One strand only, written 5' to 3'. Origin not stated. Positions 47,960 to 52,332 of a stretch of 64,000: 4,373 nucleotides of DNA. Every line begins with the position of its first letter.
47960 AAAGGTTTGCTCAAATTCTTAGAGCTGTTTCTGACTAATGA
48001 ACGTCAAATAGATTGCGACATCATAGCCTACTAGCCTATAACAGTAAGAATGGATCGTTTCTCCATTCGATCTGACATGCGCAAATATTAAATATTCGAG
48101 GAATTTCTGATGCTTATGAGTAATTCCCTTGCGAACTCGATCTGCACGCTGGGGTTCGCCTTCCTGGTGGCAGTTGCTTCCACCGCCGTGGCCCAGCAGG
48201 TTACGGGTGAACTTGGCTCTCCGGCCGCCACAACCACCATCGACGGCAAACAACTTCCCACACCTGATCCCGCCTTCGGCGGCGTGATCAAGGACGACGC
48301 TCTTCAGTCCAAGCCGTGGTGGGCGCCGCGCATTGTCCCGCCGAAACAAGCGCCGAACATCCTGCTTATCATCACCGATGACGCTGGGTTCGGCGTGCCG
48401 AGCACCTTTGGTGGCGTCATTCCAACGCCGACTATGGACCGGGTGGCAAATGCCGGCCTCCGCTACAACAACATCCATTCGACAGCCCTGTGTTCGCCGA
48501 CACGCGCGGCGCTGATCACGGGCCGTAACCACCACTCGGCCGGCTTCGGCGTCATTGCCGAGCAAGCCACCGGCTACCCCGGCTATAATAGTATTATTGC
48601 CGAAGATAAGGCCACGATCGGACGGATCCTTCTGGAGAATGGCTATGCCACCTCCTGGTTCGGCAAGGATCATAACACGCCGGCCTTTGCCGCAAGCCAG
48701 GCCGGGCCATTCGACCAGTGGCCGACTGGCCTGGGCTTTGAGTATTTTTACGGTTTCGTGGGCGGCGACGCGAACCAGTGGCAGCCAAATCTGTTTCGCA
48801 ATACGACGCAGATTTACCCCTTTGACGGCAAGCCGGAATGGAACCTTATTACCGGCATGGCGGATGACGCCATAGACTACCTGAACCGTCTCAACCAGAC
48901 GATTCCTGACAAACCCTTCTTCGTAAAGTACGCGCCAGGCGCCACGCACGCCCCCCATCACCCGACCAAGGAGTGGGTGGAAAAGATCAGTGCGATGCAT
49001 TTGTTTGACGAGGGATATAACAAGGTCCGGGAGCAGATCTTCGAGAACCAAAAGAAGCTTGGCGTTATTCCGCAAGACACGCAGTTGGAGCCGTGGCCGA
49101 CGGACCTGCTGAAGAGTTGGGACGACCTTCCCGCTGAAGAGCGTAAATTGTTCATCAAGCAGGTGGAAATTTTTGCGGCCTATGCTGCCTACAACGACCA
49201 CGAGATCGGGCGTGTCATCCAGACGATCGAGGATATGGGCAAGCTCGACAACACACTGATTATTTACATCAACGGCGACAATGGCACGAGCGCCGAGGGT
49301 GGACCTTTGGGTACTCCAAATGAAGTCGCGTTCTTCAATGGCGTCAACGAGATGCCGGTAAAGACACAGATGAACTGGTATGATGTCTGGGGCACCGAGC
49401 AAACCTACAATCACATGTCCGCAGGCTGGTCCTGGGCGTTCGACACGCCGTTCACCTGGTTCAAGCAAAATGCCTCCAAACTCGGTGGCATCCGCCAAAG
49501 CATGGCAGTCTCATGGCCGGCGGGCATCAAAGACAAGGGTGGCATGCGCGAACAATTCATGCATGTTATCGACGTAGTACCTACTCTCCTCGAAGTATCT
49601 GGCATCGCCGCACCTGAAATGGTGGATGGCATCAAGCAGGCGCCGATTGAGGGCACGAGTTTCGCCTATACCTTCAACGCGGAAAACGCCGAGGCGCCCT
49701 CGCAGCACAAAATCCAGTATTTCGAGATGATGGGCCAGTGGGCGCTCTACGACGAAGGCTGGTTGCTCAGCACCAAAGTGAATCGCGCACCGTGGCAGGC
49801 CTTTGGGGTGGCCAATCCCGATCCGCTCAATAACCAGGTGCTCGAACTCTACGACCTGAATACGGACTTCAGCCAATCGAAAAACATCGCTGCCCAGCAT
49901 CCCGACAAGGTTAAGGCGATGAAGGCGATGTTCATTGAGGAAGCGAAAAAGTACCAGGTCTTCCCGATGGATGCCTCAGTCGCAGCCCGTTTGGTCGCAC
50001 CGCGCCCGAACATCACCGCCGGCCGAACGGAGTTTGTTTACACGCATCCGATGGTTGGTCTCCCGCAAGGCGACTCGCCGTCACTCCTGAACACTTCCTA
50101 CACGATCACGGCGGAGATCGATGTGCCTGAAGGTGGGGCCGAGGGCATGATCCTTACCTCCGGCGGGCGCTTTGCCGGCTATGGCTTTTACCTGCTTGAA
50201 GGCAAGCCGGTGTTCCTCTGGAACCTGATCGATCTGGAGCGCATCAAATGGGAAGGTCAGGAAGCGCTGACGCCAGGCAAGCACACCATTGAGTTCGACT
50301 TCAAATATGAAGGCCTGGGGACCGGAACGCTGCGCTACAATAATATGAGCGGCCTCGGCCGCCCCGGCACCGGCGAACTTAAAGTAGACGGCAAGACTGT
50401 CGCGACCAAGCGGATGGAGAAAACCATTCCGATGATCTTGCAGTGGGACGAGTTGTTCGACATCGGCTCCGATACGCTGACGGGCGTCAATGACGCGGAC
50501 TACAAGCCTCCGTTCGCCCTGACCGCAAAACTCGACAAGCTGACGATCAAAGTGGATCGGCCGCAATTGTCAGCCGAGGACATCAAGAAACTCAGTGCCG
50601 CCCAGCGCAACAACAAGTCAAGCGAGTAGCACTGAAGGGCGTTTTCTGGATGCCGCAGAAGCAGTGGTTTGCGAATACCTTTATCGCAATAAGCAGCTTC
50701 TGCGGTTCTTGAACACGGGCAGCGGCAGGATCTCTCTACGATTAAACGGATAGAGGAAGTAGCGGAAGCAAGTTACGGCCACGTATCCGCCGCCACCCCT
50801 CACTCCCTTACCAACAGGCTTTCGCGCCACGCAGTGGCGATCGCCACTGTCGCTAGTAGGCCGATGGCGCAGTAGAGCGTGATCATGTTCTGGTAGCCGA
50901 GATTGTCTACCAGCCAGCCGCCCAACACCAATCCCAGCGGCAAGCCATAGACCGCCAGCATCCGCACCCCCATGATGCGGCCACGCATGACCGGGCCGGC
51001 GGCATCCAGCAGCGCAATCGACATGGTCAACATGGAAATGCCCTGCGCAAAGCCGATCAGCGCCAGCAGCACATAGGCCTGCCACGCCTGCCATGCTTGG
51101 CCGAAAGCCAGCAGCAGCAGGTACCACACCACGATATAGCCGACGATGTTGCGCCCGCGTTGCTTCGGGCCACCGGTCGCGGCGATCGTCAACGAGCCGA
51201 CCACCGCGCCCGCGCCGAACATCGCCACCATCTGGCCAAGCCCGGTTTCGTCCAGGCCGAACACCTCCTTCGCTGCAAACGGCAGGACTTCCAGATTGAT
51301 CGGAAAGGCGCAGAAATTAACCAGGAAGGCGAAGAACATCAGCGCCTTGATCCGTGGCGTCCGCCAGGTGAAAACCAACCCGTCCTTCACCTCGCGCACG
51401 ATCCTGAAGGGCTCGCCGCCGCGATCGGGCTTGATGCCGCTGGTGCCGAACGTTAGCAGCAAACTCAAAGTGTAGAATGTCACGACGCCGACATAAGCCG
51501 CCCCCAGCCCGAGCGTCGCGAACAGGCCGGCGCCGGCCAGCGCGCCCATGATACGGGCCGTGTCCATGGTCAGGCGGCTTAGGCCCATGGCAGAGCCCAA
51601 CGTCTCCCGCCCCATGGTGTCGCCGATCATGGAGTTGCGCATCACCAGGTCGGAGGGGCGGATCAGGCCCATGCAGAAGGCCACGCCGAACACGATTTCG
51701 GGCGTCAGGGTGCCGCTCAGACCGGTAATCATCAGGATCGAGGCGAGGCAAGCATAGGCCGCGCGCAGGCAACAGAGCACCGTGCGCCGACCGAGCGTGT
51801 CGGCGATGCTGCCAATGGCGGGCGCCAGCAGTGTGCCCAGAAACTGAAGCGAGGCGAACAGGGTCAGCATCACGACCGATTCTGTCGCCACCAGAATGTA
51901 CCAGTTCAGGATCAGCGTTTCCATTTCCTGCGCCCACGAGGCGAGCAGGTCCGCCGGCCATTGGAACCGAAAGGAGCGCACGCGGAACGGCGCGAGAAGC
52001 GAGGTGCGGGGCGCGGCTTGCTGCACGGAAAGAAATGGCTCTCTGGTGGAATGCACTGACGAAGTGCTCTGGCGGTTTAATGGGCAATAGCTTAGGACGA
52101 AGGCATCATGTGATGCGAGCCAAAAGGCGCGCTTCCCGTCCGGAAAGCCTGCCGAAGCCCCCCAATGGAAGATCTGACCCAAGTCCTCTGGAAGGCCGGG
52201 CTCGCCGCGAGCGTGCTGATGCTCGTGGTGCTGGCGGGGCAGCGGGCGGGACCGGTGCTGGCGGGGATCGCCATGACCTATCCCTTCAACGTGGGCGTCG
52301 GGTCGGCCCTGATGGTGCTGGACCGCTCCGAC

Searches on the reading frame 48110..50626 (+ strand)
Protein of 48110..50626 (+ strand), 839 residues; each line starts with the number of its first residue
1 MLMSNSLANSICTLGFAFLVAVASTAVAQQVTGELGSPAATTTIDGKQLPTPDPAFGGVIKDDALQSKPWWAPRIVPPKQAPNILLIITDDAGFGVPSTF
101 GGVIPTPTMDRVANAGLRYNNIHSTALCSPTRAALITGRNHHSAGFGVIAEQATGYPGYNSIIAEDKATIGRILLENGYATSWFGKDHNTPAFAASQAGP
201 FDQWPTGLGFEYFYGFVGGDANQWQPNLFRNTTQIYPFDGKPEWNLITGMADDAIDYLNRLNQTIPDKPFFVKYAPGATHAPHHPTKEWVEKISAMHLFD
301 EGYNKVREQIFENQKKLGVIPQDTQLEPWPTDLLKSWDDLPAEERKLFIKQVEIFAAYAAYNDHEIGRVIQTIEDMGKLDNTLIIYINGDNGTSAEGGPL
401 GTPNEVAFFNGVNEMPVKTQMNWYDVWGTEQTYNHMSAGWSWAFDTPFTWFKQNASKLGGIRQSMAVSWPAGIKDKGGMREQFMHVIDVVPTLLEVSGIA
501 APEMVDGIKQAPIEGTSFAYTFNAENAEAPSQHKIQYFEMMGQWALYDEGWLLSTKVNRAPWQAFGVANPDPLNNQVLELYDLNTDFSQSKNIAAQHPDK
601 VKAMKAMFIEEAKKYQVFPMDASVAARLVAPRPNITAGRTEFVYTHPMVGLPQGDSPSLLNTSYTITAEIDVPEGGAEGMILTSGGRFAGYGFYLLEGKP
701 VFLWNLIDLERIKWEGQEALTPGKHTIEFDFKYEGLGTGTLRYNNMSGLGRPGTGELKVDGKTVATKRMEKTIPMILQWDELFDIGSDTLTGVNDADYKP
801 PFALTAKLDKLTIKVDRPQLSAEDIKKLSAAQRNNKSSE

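Call 77: search_protein_families(library=pfam, proteins=[window:48110-50626:+], max_evalue=0.001)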
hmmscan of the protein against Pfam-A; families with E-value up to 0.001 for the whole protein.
window:48110-50626:+ (839 aa): 2 families
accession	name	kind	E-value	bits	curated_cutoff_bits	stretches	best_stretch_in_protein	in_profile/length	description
PF00884.28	Sulfatase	-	5.7e-46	157.6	25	1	82-499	1-301/301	Sulfatase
PF16347.10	SGSH_C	-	1e-06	29.4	29.3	1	450-513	5-67/154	N-sulphoglucosamine sulphohydrolase, C-terminal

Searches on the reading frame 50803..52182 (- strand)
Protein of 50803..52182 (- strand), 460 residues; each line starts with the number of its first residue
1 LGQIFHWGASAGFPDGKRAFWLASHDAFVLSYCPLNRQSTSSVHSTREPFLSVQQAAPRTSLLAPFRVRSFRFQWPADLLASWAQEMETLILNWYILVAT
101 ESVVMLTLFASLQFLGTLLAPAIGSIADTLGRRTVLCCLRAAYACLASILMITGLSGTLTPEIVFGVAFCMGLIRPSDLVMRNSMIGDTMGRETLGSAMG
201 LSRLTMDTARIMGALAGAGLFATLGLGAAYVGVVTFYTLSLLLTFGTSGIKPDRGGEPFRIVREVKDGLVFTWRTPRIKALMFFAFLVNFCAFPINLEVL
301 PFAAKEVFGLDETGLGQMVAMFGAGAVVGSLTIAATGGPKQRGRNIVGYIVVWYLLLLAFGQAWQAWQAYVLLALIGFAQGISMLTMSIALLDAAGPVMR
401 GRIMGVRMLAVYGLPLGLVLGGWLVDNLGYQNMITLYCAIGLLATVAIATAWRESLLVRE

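Call 77: search_protein_families(library=pfam, proteins=[window:50803-52182:-], max_evalue=0.001)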
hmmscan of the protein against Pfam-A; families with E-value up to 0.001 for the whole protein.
window:50803-52182:- (460 aa): 2 families
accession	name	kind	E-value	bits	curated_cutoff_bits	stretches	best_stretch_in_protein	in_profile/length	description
PF07690.21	MFS_1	-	2.8e-21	76.2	33.4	1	100-411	30-339/347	Major Facilitator Superfamily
PF05977.19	MFS_3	-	2.8e-20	72.7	27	1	61-450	2-391/524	Transmembrane secretion effector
